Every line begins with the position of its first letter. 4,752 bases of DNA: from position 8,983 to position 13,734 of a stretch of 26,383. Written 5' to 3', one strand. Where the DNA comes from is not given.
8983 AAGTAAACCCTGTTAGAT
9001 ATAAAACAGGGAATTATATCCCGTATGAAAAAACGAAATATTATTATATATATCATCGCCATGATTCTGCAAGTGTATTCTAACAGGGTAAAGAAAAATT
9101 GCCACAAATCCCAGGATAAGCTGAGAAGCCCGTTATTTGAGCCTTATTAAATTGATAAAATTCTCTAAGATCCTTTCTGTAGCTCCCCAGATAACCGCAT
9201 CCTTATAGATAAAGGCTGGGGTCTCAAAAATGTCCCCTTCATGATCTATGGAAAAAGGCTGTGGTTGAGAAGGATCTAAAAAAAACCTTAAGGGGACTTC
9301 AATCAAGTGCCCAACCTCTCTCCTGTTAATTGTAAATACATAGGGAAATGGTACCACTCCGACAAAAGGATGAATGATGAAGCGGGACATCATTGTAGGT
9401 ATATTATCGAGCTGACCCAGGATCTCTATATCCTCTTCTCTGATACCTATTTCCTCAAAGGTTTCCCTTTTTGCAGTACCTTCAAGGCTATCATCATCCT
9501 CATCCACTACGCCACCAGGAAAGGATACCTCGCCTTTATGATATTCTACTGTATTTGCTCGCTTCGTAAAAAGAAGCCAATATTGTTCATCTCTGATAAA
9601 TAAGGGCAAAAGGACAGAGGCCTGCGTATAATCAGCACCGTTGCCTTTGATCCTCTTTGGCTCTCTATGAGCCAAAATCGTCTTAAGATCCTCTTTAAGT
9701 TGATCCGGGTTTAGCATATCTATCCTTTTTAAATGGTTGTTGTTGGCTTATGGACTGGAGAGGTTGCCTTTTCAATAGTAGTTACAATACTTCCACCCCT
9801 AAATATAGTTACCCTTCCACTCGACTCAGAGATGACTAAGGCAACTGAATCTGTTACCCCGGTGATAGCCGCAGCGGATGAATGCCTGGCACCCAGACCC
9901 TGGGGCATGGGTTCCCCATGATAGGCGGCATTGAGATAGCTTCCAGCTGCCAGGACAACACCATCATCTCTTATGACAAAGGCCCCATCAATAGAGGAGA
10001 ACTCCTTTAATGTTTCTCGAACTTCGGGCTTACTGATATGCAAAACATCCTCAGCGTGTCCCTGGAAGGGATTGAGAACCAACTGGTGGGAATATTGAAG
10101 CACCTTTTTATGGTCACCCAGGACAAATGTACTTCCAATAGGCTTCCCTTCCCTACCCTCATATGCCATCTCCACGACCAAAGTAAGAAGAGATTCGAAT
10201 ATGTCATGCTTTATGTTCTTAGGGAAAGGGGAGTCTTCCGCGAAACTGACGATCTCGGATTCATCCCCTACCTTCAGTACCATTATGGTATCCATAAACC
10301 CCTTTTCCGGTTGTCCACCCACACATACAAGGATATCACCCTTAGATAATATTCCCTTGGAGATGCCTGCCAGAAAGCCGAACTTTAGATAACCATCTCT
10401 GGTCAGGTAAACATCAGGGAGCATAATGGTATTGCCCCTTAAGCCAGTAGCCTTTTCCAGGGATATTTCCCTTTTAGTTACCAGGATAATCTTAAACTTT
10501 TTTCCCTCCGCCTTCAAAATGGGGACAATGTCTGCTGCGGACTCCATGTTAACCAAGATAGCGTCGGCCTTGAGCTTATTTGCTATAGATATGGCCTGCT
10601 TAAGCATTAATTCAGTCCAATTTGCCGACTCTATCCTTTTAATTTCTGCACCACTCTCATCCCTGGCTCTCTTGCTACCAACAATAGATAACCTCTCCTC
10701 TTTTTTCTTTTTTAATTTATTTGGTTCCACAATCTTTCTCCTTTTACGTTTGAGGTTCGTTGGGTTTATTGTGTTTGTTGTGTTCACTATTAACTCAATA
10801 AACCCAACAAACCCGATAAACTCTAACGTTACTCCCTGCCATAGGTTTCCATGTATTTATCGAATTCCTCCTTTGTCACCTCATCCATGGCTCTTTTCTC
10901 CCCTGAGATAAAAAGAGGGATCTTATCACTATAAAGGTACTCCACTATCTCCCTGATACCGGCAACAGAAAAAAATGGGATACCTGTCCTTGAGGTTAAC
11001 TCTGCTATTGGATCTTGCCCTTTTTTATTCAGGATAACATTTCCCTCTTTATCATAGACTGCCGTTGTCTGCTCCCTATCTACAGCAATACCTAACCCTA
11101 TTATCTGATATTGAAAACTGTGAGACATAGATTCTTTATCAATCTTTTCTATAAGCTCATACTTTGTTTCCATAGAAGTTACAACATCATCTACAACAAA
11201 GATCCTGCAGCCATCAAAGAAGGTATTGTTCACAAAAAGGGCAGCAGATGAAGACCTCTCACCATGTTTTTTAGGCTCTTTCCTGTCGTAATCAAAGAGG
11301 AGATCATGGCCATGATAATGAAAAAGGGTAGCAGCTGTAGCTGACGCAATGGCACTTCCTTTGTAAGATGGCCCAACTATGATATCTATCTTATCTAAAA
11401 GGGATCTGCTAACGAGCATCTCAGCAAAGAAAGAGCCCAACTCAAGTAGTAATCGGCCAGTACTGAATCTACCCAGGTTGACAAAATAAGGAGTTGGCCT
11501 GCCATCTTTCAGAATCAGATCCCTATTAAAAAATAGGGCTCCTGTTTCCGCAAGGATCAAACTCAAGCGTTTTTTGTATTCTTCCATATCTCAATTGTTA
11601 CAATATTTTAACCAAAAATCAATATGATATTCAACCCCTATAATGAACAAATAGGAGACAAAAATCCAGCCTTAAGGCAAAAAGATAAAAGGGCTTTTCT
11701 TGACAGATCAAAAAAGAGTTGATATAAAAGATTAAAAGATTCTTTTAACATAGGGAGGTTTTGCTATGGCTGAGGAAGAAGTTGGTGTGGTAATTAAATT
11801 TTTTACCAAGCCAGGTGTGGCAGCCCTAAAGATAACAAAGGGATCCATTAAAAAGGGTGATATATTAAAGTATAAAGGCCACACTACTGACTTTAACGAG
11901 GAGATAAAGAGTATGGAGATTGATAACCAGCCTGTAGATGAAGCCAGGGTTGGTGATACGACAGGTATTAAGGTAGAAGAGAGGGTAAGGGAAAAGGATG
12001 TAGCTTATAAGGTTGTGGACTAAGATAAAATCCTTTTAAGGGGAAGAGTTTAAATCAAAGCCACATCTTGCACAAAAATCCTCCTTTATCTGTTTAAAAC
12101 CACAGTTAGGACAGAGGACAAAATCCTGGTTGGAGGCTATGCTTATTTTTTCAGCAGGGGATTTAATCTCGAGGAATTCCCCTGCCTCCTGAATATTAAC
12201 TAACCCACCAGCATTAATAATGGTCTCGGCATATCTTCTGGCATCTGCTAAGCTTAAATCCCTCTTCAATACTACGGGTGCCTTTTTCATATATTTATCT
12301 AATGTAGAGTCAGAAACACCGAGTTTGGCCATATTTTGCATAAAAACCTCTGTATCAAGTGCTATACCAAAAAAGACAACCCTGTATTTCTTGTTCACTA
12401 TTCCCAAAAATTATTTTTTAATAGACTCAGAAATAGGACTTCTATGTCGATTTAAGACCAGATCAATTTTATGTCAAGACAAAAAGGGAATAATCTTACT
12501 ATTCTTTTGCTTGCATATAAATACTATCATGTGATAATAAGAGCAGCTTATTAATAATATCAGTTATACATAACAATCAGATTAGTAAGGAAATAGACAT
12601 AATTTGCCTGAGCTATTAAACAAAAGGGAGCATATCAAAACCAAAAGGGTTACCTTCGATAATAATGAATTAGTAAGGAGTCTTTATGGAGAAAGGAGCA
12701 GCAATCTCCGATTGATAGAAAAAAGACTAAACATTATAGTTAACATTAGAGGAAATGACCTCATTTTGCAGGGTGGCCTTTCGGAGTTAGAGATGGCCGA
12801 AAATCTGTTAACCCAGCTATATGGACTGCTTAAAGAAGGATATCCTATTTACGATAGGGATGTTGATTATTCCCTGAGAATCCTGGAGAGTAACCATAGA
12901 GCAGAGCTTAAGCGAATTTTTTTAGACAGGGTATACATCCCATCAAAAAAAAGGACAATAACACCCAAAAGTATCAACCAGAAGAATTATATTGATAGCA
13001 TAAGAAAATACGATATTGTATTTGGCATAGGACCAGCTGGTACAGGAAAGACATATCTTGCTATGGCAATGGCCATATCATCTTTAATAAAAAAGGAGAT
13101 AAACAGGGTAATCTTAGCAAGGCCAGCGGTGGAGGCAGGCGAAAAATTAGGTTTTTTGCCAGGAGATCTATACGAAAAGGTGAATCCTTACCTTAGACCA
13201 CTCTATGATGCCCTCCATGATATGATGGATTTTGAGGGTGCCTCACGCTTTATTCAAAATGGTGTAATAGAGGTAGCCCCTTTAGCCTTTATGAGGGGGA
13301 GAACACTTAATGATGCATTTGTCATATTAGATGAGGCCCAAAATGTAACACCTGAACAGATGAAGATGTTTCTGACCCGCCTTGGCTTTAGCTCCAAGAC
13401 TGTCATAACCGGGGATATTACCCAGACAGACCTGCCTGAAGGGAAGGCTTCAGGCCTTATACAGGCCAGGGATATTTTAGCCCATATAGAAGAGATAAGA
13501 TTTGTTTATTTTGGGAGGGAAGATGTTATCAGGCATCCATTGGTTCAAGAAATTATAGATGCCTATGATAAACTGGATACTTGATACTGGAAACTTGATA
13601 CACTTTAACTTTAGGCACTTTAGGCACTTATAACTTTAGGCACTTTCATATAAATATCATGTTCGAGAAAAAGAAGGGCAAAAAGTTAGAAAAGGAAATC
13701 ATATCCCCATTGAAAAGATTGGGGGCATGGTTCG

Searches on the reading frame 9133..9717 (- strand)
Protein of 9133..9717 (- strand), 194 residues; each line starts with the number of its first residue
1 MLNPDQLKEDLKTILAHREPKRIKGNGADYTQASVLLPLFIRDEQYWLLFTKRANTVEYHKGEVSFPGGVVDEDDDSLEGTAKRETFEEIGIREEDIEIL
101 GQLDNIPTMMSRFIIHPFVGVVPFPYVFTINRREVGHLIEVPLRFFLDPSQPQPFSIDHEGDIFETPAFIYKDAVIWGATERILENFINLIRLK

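Call 6: search_protein_families(library=pfam, proteins=[window:9133-9717:-], max_evalue=0.01)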
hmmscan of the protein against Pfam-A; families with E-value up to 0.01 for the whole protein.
window:9133-9717:- (194 aa): 2 families
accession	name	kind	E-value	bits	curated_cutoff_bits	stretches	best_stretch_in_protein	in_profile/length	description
PF00293.34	NUDIX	-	1.6e-13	51.3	21.1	1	40-114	9-80/134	NUDIX domain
PF22327.2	Nudt16-like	-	2.8e-05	24.6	27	1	62-119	33-92/161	U8 snoRNA-decapping enzyme-like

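Call 7: search_protein_families(library=ncbifam, proteins=[window:9133-9717:-], max_evalue=0.01)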
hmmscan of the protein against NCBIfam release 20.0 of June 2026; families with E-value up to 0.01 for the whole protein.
window:9133-9717:- (194 aa): 9 families
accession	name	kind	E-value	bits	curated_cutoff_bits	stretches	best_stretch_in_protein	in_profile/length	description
NF007980.0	PRK10707.1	equivalog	1.4e-31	109.6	134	1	26-188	25-185/192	CoA pyrophosphatase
NF008736.0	PRK11762.1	equivalog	2.7e-06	27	169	1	32-112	48-123/186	ADP compounds hydrolase NudE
NF008044.0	PRK10776.1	equivalog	3.3e-05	23.8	148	1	41-104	11-72/130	8-oxo-dGTP diphosphatase MutT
TIGR00586.1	mutt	equivalog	0.00018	21.5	97.9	1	41-104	12-73/129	8-oxo-dGTP diphosphatase MutT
NF006530.0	PRK08999.1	equivalog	0.00042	19.5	245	1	41-99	13-69/315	Nudix family hydrolase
TIGR02705.1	nudix_YtkD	equivalog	0.00069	19.2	154.4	1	60-104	43-86/156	RNA deprotection pyrophosphohydrolase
NF011922.0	PRK15393.1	equivalog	0.00099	18.8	152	1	41-95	45-99/182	NUDIX hydrolase YfcD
NF001934.0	PRK00714.1-1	equivalog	0.0019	17.6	241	1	59-101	28-69/176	RNA pyrophosphohydrolase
NF050029.2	TransRepNtr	equivalog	0.0046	16.5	400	1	41-100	31-89/245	ADPR responsive transcriptional repressor NtrR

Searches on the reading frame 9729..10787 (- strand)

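Call 6: search_protein_families(library=pfam, proteins=[window:9729-10787:-], max_evalue=0.01)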
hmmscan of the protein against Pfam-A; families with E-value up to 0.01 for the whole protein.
window:9729-10787:- (352 aa): 4 families
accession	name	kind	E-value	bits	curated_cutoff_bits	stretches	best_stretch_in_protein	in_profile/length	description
PF02457.21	DAC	-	3.5e-21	75.4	27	1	208-333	3-118/119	DisA bacterial checkpoint controller nucleotide-binding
PF21755.2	DacZ_P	-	4.3e-11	43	27.4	1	60-177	4-121/125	Probable sensor domain DacZ_P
PF02887.21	PK_C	-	1.2e-06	29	28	1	62-170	4-113/114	Pyruvate kinase, alpha/beta domain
PF21754.2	DacZ_A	-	0.0088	17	28.3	0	60-106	1-41/109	Probable sensor domain DacZ_A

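Call 7: search_protein_families(library=ncbifam, proteins=[window:9729-10787:-], max_evalue=0.01)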
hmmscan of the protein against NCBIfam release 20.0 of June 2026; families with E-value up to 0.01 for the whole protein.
window:9729-10787:- (352 aa): 6 families
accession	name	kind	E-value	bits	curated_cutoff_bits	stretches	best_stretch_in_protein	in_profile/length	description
NF041371.1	Diadnylcyc_Halo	equivalog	1.2e-40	139.5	430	1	119-339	52-266/270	diadenylate cyclase DacZ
NF038327.1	c-di-AMP_CdaM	exception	2.9e-10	40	225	1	262-336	104-176/196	diadenylate cyclase CdaM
TIGR00159.1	TIGR00159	equivalog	9.5e-09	34.9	188.8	1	267-337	169-236/254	diadenylate cyclase CdaA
NF038328.1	c-di-AMP_CdaS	exception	2.9e-07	30.2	225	1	267-334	122-187/191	sporulation-specific diadenylate cyclase CdaS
NF006664.0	PRK09206.1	equivalog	0.00015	20.5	686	1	53-170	350-467/470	pyruvate kinase PykF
NF010009.0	PRK13482.1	equivalog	0.0016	17.6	201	1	258-333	63-137/357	DNA integrity scanning diadenylate cyclase DisA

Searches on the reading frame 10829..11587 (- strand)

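Call 6: search_protein_families(library=pfam, proteins=[window:10829-11587:-], max_evalue=0.01)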
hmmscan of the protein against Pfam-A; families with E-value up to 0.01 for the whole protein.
window:10829-11587:- (252 aa): 1 family
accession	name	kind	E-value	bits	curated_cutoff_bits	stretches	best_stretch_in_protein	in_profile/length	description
PF00156.33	Pribosyltran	-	5.7e-06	26.2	26.3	1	64-179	27-134/158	Phosphoribosyl transferase domain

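Call 7: search_protein_families(library=ncbifam, proteins=[window:10829-11587:-], max_evalue=0.01)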
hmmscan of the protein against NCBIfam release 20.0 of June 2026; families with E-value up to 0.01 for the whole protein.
window:10829-11587:- (252 aa): 7 families
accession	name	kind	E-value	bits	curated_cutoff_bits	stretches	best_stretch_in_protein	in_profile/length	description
TIGR00336.1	pyrE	equivalog_domain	7.4e-21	74.7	106.8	1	12-176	3-152/173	orotate phosphoribosyltransferase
NF002620.0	PRK02277.1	subfamily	4.8e-08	32.9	115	1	44-153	66-168/201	orotate phosphoribosyltransferase-like protein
TIGR01367.1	pyrE_Therm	equivalog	0.00019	21.1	150.25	1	11-176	5-149/187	orotate phosphoribosyltransferase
NF001729.0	PRK00455.1-3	equivalog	0.00035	20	245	1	11-151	19-151/231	orotate phosphoribosyltransferase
NF045507.1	transregGfcR_Halo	equivalog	0.0012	18.3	300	1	45-152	77-179/215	transcriptional regulator GfcR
NF010382.0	PRK13809.1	equivalog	0.0013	18.1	208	1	7-154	12-146/210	orotate phosphoribosyltransferase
NF004034.0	PRK05500.1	equivalog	0.0089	14.6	656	0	24-151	305-418/478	bifunctional orotidine-5'-phosphate decarboxylase/orotate phosphoribosyltransferase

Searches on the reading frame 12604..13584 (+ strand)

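Call 25: search_protein_families(library=pfam, proteins=[window:12604-13584:+], max_evalue=0.001)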
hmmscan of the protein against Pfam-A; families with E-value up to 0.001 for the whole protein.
window:12604-13584:+ (326 aa): 5 families
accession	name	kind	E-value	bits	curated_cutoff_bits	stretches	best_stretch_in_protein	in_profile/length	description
PF02562.22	PhoH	-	2.7e-96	321.4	27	1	119-322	2-205/205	PhoH-like protein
PF13245.12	AAA_19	-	8.1e-07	29.7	25.1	1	127-275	2-129/134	AAA domain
PF13604.12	AAA_30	-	2.4e-06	27.8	27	1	126-287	6-142/191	AAA domain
PF01695.23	IstB_IS21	-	0.00025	21.1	24.1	1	117-161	73-117/238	IstB-like ATP binding protein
PF00270.35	DEAD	-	0.00077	19.7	26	0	125-171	3-50/167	DEAD/DEAH box helicase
